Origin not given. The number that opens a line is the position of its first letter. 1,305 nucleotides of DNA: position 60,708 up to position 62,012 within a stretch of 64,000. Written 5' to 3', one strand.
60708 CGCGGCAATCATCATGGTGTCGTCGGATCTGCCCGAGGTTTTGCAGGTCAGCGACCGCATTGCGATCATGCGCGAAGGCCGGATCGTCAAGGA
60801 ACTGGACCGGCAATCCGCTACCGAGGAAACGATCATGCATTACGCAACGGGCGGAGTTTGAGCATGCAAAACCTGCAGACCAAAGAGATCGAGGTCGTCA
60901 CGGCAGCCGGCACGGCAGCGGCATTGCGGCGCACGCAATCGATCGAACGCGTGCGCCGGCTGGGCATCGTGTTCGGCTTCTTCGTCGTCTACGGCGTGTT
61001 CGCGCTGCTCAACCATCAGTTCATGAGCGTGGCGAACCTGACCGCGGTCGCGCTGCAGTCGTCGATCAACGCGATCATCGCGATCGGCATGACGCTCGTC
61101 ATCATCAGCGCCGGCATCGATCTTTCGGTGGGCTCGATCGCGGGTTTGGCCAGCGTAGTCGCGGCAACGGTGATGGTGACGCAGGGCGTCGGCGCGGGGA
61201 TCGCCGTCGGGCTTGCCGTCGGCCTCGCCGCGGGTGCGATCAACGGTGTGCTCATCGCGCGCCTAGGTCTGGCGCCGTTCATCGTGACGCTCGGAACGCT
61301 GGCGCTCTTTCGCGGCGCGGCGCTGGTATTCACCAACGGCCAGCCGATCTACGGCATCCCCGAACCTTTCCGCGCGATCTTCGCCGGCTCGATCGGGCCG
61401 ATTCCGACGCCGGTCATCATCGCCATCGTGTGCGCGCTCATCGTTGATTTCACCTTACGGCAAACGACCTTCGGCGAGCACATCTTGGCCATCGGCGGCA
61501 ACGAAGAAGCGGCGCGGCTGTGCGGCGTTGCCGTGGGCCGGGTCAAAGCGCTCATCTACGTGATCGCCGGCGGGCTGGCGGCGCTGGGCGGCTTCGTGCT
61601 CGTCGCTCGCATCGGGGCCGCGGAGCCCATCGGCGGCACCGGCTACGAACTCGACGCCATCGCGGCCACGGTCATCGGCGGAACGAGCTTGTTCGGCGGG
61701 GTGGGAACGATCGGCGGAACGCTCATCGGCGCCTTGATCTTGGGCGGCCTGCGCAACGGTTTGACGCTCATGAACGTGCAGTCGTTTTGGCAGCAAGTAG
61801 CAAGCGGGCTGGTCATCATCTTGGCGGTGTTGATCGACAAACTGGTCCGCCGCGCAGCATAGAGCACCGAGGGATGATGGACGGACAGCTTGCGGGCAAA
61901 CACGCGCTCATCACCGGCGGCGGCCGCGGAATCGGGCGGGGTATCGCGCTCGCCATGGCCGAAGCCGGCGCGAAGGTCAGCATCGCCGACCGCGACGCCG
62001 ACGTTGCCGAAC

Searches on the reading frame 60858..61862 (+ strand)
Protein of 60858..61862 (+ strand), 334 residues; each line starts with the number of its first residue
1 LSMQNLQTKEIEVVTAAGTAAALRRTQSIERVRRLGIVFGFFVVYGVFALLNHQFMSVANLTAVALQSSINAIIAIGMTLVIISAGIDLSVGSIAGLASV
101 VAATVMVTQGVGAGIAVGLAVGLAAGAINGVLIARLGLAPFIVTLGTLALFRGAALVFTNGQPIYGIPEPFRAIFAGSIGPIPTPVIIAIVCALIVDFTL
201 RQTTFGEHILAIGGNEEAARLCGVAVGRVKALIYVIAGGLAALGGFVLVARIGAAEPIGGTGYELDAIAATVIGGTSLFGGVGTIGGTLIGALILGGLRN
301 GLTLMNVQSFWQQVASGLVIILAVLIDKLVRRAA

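Call 83: search_protein_families(library=pfam, proteins=[window:60858-61862:+], max_evalue=0.0001)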
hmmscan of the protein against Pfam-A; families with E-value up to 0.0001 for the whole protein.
window:60858-61862:+ (334 aa): 1 family
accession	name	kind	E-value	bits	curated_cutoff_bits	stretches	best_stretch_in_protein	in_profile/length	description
PF02653.21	BPD_transp_2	-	1.4e-39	136.4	26.8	1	61-324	2-269/269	Branched-chain amino acid transport system / permease component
